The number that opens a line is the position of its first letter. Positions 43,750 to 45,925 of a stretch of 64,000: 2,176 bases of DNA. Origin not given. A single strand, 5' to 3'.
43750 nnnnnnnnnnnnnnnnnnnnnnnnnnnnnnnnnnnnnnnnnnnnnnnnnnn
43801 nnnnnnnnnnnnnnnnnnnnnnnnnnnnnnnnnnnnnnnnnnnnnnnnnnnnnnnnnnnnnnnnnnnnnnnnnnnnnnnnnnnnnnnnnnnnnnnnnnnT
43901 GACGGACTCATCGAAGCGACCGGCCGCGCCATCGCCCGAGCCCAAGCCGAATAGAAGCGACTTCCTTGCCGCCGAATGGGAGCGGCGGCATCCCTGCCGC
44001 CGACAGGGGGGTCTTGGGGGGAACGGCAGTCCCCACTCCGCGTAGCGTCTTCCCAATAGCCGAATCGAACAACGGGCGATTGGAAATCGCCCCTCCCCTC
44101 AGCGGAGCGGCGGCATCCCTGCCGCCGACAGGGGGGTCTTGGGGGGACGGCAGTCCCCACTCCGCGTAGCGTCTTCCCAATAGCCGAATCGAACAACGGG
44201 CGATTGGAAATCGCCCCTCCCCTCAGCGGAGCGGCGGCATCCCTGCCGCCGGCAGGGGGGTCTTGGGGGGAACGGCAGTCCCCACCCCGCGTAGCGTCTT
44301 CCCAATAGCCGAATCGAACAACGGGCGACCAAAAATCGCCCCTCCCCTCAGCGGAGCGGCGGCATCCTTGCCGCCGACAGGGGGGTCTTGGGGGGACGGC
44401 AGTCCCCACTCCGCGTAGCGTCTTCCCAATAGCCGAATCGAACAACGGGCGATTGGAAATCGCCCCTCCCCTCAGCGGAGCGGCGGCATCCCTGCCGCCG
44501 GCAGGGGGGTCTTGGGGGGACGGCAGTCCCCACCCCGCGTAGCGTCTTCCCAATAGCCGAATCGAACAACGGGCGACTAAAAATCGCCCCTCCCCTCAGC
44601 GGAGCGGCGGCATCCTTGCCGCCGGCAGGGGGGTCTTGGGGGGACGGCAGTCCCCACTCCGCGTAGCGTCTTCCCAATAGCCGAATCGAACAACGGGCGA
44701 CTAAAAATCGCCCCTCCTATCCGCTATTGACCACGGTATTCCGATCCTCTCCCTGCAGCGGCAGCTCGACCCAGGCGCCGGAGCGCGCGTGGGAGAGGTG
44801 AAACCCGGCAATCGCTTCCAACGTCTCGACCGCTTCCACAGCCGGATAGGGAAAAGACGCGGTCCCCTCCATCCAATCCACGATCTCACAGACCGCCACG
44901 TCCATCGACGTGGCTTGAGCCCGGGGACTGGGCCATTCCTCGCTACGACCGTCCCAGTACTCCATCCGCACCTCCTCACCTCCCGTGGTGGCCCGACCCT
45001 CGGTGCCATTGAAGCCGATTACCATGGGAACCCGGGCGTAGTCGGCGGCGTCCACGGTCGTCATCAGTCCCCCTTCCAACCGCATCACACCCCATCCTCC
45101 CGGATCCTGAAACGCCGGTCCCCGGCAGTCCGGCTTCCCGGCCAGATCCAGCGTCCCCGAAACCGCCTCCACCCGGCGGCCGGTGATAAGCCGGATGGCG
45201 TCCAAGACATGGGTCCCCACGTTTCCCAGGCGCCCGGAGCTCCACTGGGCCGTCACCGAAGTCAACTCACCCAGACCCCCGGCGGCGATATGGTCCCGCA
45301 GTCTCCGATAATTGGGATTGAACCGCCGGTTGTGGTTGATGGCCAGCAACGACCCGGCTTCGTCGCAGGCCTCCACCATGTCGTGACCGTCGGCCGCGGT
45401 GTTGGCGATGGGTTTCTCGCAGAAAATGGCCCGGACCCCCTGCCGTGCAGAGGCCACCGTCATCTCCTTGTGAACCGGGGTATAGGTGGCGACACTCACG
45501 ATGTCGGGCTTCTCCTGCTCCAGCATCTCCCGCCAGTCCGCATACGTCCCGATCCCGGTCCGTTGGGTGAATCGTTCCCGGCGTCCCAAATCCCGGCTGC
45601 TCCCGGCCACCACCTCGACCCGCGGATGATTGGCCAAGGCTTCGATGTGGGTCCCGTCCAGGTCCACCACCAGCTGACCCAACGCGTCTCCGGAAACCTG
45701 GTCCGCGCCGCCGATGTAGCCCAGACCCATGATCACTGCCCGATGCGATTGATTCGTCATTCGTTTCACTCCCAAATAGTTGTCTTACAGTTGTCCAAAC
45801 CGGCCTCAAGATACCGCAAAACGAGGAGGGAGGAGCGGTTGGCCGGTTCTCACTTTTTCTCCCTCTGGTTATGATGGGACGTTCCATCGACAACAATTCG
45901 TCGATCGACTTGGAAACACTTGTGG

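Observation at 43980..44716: Six head-to-tail copies of a 124-125 bp three-hairpin element fill an entire convergent intergenic spacer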

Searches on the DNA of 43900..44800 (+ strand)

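Call 5: search_rna_families(source=window, start=43900, end=44800, threshold=evalue, max_evalue=10, show_alignments=3)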
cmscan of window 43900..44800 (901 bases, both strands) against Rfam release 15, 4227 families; matches with E-value up to 10: 15.
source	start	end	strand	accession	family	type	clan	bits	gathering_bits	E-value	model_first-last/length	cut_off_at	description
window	44198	44288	+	RF03179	mir-1182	Gene; miRNA;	-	21.6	90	0.27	1-96/96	no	mir-1182 microRNA precursor family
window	44447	44536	+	RF03179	mir-1182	Gene; miRNA;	-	19.2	90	1.1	1-96/96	no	mir-1182 microRNA precursor family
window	44255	44346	+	RF02522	Virus_CITE_8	Cis-reg;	-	18.7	80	1.1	1-71/71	no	Pea enation mosaic virus-2 cap-independent translation element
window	44006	44097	+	RF02522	Virus_CITE_8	Cis-reg;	-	18.6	80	1.2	1-71/71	no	Pea enation mosaic virus-2 cap-independent translation element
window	43983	44002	-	RF01686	Acido-1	Gene; sRNA;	-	16.7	50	1.6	43-62/64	no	Acido-1 RNA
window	44108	44127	-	RF01686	Acido-1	Gene; sRNA;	-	16.7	50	1.6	43-62/64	no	Acido-1 RNA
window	44232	44251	-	RF01686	Acido-1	Gene; sRNA;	-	16.7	50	1.6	43-62/64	no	Acido-1 RNA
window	44481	44500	-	RF01686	Acido-1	Gene; sRNA;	-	16.7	50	1.6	43-62/64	no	Acido-1 RNA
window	43980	44002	+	RF02468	Ms_IGR-4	Gene; sRNA;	-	16.2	55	8.3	1-38/38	no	Mycobacterium sRNA Ms_IGR-4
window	44105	44127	+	RF02468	Ms_IGR-4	Gene; sRNA;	-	16.2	55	8.3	1-38/38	no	Mycobacterium sRNA Ms_IGR-4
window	44229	44251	+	RF02468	Ms_IGR-4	Gene; sRNA;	-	16.2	55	8.3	1-38/38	no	Mycobacterium sRNA Ms_IGR-4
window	44478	44500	+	RF02468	Ms_IGR-4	Gene; sRNA;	-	16.2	55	8.3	1-38/38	no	Mycobacterium sRNA Ms_IGR-4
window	44068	44169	-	RF02354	BjrC80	Gene; sRNA;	-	16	80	1.7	1-162/162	no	Bradyrhizobiaceae sRNA BjrC80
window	44192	44295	-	RF02354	BjrC80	Gene; sRNA;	-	14.9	80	2.9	1-162/162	no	Bradyrhizobiaceae sRNA BjrC80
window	44441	44541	-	RF02354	BjrC80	Gene; sRNA;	-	14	80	4.4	1-162/162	no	Bradyrhizobiaceae sRNA BjrC80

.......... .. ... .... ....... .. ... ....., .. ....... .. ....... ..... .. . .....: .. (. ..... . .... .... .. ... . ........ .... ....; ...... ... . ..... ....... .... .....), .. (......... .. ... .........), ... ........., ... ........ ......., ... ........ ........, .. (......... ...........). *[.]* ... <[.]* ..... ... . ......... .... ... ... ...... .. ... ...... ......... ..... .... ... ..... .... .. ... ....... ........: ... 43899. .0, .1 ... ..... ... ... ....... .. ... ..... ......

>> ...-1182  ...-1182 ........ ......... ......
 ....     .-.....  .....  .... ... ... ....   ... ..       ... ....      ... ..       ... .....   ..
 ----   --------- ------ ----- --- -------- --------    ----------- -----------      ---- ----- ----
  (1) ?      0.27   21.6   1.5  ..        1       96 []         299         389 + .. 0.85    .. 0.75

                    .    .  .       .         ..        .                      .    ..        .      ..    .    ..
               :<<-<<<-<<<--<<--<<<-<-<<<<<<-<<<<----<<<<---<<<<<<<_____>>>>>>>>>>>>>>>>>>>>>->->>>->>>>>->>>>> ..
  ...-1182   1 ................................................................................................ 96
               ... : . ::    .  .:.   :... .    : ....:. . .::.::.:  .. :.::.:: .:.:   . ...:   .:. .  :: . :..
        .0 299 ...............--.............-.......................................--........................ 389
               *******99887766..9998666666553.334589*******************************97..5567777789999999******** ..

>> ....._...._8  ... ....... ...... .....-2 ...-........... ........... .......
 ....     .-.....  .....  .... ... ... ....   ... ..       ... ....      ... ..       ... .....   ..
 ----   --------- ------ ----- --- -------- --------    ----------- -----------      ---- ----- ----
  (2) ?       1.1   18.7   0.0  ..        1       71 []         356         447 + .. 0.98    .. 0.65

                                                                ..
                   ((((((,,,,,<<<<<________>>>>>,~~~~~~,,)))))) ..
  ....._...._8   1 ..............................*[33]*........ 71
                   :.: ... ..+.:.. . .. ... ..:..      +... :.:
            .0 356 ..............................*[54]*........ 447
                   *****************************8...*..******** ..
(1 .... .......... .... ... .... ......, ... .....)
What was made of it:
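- Closest known: Acido-1 RNA motif. Different: Only model positions 43-62 of 64 match, at 16.7 bits against a gathering score of 50 (call 5).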

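Call 56: build_rna_model(alignment_id=A2, structure=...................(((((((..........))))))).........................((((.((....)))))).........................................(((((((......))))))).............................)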
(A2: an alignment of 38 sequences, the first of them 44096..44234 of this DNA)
Model R1 built from alignment A2 (38 sequences, 175 columns); structure: as given.
model positions 140; base pairs 20; branch points 2; effective number of sequences 2.28; information 0.59 bits per position. Calibrated on 0.2 Mb of random sequence (short: E-values are rough).
structure used (alignment columns):
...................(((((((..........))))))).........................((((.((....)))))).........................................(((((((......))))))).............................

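Call 57: search_with_rna_model(model_id=R1, sources=[window, L001, L002, L003, L004, L005, L006, L007, L008, L009, L010, L011, L012, L013, L014, L015, L016, L017, L018, L019, L020, L021, L022, L023, L024, L025, L026, L027, L028, L029, L030, L031, L032, L033, L034, L035, L036, L037, L038, L039], max_evalue=0.01, make_alignment=true)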
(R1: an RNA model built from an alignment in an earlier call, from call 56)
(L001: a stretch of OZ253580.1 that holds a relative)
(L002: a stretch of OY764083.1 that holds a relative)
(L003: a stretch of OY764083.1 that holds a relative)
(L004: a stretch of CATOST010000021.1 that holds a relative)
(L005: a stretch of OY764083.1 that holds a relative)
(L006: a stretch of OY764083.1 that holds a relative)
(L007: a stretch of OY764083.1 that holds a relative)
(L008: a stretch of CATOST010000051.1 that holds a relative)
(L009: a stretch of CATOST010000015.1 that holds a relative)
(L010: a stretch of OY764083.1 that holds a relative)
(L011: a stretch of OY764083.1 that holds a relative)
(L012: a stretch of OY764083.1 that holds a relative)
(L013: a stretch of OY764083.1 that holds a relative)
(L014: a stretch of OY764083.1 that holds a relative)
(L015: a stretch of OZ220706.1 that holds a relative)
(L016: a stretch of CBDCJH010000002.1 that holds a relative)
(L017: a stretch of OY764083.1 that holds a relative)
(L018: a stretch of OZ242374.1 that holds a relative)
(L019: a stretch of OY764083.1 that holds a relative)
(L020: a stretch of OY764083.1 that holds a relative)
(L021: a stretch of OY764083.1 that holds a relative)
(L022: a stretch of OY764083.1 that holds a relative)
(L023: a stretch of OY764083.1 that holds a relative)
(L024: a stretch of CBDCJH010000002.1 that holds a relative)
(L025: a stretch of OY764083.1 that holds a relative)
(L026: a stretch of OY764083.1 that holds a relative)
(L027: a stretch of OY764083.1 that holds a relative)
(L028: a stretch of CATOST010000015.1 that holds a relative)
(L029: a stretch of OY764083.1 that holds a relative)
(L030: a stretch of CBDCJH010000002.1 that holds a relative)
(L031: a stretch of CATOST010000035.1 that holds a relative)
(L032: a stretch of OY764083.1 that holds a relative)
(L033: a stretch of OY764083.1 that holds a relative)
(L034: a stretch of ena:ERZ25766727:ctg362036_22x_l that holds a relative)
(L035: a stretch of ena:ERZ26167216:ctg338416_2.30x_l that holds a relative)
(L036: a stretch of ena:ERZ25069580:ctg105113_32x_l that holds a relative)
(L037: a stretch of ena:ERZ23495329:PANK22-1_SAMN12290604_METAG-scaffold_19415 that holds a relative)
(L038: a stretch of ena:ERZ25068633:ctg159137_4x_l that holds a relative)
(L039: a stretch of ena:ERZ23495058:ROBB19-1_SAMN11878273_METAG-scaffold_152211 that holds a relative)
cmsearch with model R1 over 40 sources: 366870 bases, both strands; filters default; matches with E-value up to 0.01: 108.
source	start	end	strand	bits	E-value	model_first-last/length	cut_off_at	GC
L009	7327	7466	-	154.3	1.1e-41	1-140/140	no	0.6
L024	2548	2687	+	152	4.9e-41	1-140/140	no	0.64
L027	3256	3394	+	150.6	1.2e-40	1-140/140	no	0.62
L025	7680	7818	-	148.4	5.3e-40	1-140/140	no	0.66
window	57265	57403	-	146.8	1.5e-39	1-140/140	no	0.66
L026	1495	1633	-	146.4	1.8e-39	1-140/140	no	0.62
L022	2553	2692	+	146.3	2e-39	1-140/140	no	0.68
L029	4228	4366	-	143.9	9.8e-39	1-140/140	no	0.63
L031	7156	7294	+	141.3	5.2e-38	1-140/140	no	0.63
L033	1855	1993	+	141.1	5.9e-38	1-140/140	no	0.62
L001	3699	3835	+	140.3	1e-37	1-140/140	no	0.63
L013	4155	4292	+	139.8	1.4e-37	1-140/140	no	0.58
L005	1739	1877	-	138.8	2.6e-37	1-140/140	no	0.66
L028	3355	3493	-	138.1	4.1e-37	1-140/140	no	0.62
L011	1361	1499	-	138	4.4e-37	1-140/140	no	0.62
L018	6137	6275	-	137.9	4.7e-37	1-140/140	no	0.63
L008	2330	2470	-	137.5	6.4e-37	1-140/140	no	0.65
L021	375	513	-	133.1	1.1e-35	1-140/140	no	0.61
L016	3757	3892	+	133.1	1.1e-35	1-140/140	no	0.63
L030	7054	7192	-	132.3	1.8e-35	1-140/140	no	0.64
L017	5211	5352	-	130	8.4e-35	1-140/140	no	0.62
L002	4497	4635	+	129.3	1.3e-34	1-140/140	no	0.6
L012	1258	1399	+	127.8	3.4e-34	1-140/140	no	0.62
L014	2512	2653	-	126.6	7.7e-34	1-140/140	no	0.6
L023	4763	4901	-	126.1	1e-33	1-140/140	no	0.66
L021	3337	3471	+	125.4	1.7e-33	1-140/140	no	0.68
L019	5952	6090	+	121.3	2.4e-32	1-140/140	no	0.56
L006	1972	2109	-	120.4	4.2e-32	1-140/140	no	0.62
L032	6303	6444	-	119.4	8.3e-32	1-140/140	no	0.65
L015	5442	5582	+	119.3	8.6e-32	1-140/140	no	0.65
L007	3695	3837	+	114.8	1.7e-30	1-140/140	no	0.66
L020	2185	2324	-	113.3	4.4e-30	1-140/140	no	0.63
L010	2848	3006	-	112.7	6.5e-30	1-140/140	no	0.65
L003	2258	2395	-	112.6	6.9e-30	1-140/140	no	0.62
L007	6939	7078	-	107.4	2e-28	1-140/140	no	0.64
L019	5484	5613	+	106.6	3.6e-28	1-140/140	no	0.59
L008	5346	5482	+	105.1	9.1e-28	1-140/140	no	0.62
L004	1431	1564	+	104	1.9e-27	1-140/140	no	0.57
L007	2105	2229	+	85.7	2.8e-22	1-140/140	no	0.64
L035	1002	1129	-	70.1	7.5e-18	1-140/140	no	0.62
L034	2230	2355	-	68.2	2.5e-17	1-140/140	no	0.62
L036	5376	5519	+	63.5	5.5e-16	1-140/140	no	0.63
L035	4162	4262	+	46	4.8e-11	1-140/140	no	0.56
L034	5388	5488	+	46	4.8e-11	1-140/140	no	0.56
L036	2462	2592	-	39.8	2.9e-09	1-140/140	no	0.62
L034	5384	5484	-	36.9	1.8e-08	1-140/140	no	0.6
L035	4158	4258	-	36.9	1.8e-08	1-140/140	no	0.6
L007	4672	4768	+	35.6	4.4e-08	1-140/140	no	0.62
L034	2234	2359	+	35.3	5.3e-08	1-140/140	no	0.61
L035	1006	1133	+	35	6.5e-08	1-140/140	no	0.61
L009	5535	5699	-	34.3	9.8e-08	1-140/140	no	0.59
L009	2104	2248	+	32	4.5e-07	1-140/140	no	0.63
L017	5187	5356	+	31.9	4.9e-07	1-140/140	no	0.61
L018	6141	6279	+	31.5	6.3e-07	1-140/140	no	0.63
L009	7331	7470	+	30.6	1.1e-06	1-140/140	no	0.6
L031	7273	7406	-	29.3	2.6e-06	1-140/140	no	0.66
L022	2635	2717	-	29.2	2.7e-06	1-140/140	no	0.58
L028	3271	3497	+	27.8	7e-06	1-140/140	no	0.62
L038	3552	3679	+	27.8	7.1e-06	1-140/140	no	0.61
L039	389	502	+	27.7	7.2e-06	1-140/140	no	0.61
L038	1832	1921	+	27.4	9e-06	1-140/140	no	0.6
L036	5405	5515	-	25.1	4e-05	1-140/140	no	0.62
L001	3695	3831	-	25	4.4e-05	1-140/140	no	0.64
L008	2334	2502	+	25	4.4e-05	1-140/140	no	0.64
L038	2088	2176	+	24.8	4.7e-05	1-140/140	no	0.58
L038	2428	2516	+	24.8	4.8e-05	1-140/140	no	0.6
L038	2677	2803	-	24.6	5.6e-05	1-140/140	no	0.64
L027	3332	3418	-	24.4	6.5e-05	1-140/140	no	0.6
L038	2258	2346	+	24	8e-05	1-140/140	no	0.6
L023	4741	4929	+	23.9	8.8e-05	1-140/140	no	0.65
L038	3576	3675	-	23.6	0.00011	1-140/140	no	0.63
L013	4151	4347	-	23.4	0.00012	1-140/140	no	0.56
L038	1662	1750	+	22.9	0.00017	1-140/140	no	0.58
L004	1542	1675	-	22.8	0.00018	1-140/140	no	0.63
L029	4232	4370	+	22.7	0.00019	1-140/140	no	0.63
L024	2544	2683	-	22.5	0.00021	1-140/140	no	0.64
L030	2108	2203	+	22.4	0.00023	1-140/140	no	0.6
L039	413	595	-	22.3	0.00024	1-140/140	no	0.61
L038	2681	2807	+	22.2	0.00027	1-140/140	no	0.64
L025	3689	3777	-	21.9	0.00032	1-140/140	no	0.61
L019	3502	3588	+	21.9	0.00032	1-140/140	no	0.46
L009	2173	2271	-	21.4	0.00046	1-140/140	no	0.65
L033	1851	1989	-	19.7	0.0013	1-140/140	no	0.6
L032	6307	6448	+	19.7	0.0014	1-140/140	no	0.64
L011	7828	7945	+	19.5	0.0015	1-140/140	no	0.69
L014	2490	2657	+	19.3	0.0017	1-140/140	no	0.58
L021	3333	3471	-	19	0.0022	1-140/140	no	0.68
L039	1247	1331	-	18.2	0.0037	1-140/140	no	0.58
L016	5152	5211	-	18.1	0.0038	1-140/140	no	0.58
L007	4668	4800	-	17.2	0.0068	1-140/140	no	0.63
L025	3834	3907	-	17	0.0077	1-140/140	no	0.7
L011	7824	7941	-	16.8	0.009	1-140/140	no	0.68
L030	7059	7196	+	16.7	0.0096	1-140/140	no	0.63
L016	3753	3888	-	16.6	0.01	1-140/140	no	0.62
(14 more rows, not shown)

Alignment A3: 108 matches aligned to the model, 367 columns, each read 5' to 3' on its own strand. Consensus structure (alignment columns), stored with it:
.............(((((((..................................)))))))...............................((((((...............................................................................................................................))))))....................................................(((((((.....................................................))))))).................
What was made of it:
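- On REP / REPIN-RAYT system: REP1..REP2 doublets with other linkers give the weaker model hits (call 57).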

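Call 58: search_with_rna_model(model_id=R1, sources=[window, L001, L002, L003, L004, L005, L006, L007, L008, L009, L010, L011, L012, L013, L014, L015, L016, L017, L018, L019, L020, L021, L022, L023, L024, L025, L026, L027, L028, L029, L030, L031, L032, L033, L034, L035, L036], max_evalue=1e-15, make_alignment=true)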
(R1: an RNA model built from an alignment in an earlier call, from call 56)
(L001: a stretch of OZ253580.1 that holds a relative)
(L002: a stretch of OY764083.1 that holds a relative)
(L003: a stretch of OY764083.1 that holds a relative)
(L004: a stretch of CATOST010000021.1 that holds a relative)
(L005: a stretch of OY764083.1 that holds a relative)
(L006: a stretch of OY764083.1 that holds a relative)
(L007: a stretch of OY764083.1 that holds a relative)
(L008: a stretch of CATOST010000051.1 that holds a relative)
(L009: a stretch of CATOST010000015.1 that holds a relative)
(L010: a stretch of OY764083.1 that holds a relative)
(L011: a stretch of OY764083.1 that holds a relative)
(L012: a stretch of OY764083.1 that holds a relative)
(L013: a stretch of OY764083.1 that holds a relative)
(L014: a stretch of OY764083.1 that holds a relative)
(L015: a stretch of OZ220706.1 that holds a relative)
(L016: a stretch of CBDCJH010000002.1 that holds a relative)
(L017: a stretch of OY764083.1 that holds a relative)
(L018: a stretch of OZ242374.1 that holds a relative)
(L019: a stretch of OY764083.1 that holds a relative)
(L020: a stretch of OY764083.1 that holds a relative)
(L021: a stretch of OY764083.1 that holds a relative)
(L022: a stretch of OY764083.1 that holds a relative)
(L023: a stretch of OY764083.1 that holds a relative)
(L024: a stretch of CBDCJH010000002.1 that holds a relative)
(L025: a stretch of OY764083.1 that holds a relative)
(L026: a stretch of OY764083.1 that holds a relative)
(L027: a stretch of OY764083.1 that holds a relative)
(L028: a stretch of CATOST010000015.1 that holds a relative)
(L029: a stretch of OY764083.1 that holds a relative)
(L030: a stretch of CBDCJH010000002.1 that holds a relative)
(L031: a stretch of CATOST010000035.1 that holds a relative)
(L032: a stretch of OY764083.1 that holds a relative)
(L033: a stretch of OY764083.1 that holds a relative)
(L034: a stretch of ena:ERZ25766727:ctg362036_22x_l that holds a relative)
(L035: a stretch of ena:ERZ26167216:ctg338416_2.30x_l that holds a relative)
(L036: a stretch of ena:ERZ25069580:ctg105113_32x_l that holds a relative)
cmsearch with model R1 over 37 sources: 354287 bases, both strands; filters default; matches with E-value up to 1e-15: 46.
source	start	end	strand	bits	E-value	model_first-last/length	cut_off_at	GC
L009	7327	7466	-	154.3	1.1e-41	1-140/140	no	0.6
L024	2548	2687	+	152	4.8e-41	1-140/140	no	0.64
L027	3256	3394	+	150.6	1.2e-40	1-140/140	no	0.62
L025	7680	7818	-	148.4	5.1e-40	1-140/140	no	0.66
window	57265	57403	-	146.8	1.4e-39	1-140/140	no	0.66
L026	1495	1633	-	146.4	1.8e-39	1-140/140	no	0.62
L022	2553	2692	+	146.3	2e-39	1-140/140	no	0.68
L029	4228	4366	-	143.9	9.4e-39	1-140/140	no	0.63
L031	7156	7294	+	141.3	5.1e-38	1-140/140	no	0.63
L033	1855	1993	+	141.1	5.7e-38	1-140/140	no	0.62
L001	3699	3835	+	140.3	9.8e-38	1-140/140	no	0.63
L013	4155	4292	+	139.8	1.4e-37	1-140/140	no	0.58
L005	1739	1877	-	138.8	2.5e-37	1-140/140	no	0.66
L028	3355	3493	-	138.1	4e-37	1-140/140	no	0.62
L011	1361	1499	-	138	4.2e-37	1-140/140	no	0.62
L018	6137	6275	-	137.9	4.6e-37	1-140/140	no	0.63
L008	2330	2470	-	137.5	6.2e-37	1-140/140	no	0.65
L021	375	513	-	133.1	1e-35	1-140/140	no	0.61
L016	3757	3892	+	133.1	1.1e-35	1-140/140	no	0.63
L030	7054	7192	-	132.3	1.7e-35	1-140/140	no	0.64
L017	5211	5352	-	130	8.1e-35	1-140/140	no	0.62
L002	4497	4635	+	129.3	1.2e-34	1-140/140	no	0.6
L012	1258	1399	+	127.8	3.3e-34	1-140/140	no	0.62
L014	2512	2653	-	126.6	7.5e-34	1-140/140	no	0.6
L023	4763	4901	-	126.1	1e-33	1-140/140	no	0.66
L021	3337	3471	+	125.4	1.6e-33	1-140/140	no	0.68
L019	5952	6090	+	121.3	2.3e-32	1-140/140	no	0.56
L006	1972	2109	-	120.4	4.1e-32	1-140/140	no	0.62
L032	6303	6444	-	119.4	8e-32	1-140/140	no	0.65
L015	5442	5582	+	119.3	8.3e-32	1-140/140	no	0.65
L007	3695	3837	+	114.8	1.6e-30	1-140/140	no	0.66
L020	2185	2324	-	113.3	4.2e-30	1-140/140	no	0.63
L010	2848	3006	-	112.7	6.3e-30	1-140/140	no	0.65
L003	2258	2395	-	112.6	6.7e-30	1-140/140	no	0.62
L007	6939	7078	-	107.4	2e-28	1-140/140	no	0.64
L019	5484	5613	+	106.6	3.5e-28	1-140/140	no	0.59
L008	5346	5482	+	105.1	8.8e-28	1-140/140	no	0.62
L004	1431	1564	+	104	1.8e-27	1-140/140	no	0.57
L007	2105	2229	+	85.7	2.7e-22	1-140/140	no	0.64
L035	1002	1129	-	70.1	7.3e-18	1-140/140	no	0.62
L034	2230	2355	-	68.2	2.4e-17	1-140/140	no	0.62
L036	5376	5519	+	63.5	5.3e-16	1-140/140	no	0.63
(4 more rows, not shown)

Alignment A4: 46 matches aligned to the model, 191 columns, each read 5' to 3' on its own strand. Consensus structure (alignment columns), stored with it:
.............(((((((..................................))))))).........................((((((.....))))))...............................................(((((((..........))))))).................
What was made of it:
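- Checked: The two inverted single copies are confirmed at 41038-41164(-) and 57265-57403(-), with covariance-model scores of 110.8 and 146.8 bits (call 58).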

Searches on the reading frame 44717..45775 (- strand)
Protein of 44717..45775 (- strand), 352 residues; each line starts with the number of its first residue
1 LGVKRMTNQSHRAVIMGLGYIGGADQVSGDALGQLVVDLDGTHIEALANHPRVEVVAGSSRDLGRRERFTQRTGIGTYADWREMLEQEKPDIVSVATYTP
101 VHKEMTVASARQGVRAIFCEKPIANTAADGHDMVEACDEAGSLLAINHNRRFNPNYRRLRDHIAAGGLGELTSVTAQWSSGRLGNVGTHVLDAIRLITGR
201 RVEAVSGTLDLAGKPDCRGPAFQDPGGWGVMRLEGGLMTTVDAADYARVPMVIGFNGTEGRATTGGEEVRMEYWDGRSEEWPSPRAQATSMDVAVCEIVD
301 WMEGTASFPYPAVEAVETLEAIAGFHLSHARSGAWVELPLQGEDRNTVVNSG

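Call 7: search_protein_families(library=pfam, proteins=[window:44717-45775:-])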
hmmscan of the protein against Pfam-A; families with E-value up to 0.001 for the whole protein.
window:44717-45775:- (352 aa): 2 families
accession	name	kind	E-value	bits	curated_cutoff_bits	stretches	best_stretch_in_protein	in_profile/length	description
PF01408.29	GFO_IDH_MocA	-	1.4e-20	74.6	24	1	42-148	14-120/120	Oxidoreductase family, NAD-binding Rossmann fold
PF22725.1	GFO_IDH_MocA_C3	-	1.1e-07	32.4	27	1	177-262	41-123/124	GFO/IDH/MocA C-terminal domain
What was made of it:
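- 44717..45775 (-): Convergent flanking gene, GFO/IDH/MocA oxidoreductase (context). Pfam PF01408, E=1.4e-20 (call 7)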

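Call 24: find_encoding_contigs(protein=window:44717-45775:-, flank=3000, max_places=10)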
Protein window:44717-45775:- (352 aa): no gene with exactly this product is on record in the collection.
